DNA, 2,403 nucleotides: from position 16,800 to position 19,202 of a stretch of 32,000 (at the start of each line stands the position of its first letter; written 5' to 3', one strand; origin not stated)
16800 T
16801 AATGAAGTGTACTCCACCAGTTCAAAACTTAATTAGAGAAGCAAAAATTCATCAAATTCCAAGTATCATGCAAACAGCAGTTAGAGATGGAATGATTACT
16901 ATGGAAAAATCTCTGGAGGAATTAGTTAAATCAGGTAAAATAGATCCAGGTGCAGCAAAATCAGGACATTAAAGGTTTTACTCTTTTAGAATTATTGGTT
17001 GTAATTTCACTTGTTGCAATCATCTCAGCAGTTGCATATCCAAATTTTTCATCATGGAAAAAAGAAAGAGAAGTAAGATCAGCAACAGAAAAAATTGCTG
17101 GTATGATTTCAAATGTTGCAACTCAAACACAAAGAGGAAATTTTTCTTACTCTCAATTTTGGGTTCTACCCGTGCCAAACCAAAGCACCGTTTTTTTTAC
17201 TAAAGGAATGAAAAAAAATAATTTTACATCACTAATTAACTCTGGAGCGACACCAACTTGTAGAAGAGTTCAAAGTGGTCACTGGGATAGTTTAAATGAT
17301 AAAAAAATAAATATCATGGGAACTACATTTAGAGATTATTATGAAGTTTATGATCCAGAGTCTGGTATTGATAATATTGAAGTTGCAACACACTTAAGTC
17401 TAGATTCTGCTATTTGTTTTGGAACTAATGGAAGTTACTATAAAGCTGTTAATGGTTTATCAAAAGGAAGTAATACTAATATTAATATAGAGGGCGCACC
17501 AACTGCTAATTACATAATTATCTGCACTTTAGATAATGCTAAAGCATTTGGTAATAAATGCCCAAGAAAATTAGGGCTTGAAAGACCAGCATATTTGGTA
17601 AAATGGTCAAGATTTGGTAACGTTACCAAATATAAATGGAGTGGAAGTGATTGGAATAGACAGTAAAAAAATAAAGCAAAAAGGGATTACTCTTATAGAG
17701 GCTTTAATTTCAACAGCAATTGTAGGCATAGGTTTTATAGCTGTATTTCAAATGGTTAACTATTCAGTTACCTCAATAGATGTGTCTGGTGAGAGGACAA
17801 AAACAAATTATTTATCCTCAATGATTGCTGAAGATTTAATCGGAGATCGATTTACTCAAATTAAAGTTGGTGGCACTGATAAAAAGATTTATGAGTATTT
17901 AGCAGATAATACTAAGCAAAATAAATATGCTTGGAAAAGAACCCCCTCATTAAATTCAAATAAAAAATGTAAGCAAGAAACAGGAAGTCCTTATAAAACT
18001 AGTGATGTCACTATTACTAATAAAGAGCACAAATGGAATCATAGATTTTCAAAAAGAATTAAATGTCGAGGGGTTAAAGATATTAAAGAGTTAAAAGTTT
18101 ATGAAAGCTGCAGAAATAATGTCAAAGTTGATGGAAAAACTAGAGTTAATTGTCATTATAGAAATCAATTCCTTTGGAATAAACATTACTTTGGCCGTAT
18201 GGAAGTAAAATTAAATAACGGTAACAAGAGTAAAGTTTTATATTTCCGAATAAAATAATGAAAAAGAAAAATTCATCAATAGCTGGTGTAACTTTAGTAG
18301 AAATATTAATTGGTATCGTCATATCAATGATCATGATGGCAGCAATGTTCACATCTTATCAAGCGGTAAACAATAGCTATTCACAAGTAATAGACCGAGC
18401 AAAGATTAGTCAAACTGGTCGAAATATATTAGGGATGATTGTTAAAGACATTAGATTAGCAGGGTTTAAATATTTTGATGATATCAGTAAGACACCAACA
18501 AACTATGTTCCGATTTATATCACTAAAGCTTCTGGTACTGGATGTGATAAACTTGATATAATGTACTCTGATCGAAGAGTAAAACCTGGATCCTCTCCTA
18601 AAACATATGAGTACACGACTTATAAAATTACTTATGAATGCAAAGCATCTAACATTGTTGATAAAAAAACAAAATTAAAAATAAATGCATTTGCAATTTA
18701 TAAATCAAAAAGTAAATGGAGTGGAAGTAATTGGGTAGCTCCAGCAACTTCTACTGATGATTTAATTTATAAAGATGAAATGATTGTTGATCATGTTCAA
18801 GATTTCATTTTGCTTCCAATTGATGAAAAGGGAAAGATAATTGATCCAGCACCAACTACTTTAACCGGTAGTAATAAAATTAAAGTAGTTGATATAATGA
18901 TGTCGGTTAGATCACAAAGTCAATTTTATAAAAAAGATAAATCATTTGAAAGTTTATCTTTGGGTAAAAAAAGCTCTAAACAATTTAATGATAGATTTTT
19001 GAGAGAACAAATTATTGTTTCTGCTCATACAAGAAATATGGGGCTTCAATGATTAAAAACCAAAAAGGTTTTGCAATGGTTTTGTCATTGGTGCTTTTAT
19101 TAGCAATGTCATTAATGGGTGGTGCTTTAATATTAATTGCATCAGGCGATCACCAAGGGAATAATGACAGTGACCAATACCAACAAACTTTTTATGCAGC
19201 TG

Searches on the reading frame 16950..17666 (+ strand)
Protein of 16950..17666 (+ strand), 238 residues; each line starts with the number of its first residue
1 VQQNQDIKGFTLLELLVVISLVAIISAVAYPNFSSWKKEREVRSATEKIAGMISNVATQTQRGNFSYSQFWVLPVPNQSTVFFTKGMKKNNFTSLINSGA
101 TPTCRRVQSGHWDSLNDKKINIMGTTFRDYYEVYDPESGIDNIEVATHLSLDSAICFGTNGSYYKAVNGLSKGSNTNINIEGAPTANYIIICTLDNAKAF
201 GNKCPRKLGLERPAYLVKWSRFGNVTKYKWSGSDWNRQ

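Call 7: search_protein_families(library=pfam, proteins=[window:16950-17666:+], max_evalue=0.01)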
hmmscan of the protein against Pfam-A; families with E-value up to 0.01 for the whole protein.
window:16950-17666:+ (238 aa): 1 family
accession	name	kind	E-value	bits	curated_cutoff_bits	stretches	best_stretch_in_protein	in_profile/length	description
PF07963.17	N_methyl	-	1.2e-07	31.4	21.2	1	8-30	5-27/27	Prokaryotic N-terminal methylation motif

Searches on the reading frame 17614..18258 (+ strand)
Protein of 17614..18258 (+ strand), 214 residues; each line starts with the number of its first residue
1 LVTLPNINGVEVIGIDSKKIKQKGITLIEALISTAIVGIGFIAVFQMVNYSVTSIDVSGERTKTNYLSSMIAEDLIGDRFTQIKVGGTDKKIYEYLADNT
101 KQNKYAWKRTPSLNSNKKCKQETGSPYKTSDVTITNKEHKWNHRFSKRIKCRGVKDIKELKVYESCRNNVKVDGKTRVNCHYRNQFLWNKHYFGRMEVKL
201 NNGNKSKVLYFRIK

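Call 8: search_protein_families(library=pfam, proteins=[window:17614-18258:+], max_evalue=0.01)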
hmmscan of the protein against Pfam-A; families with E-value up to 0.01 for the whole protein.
window:17614-18258:+ (214 aa): 1 family
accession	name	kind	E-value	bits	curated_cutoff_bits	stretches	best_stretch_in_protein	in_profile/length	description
PF07963.17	N_methyl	-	8.4e-06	25.6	21.2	1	21-45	3-27/27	Prokaryotic N-terminal methylation motif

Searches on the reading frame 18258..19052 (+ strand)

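Call 8: search_protein_families(library=pfam, proteins=[window:18258-19052:+], max_evalue=0.01)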
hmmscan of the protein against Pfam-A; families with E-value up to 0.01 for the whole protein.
window:18258-19052:+ (264 aa): 1 family
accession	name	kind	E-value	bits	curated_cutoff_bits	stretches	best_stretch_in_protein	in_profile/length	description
PF07963.17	N_methyl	-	0.00074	19.4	21.2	1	8-31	4-27/27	Prokaryotic N-terminal methylation motif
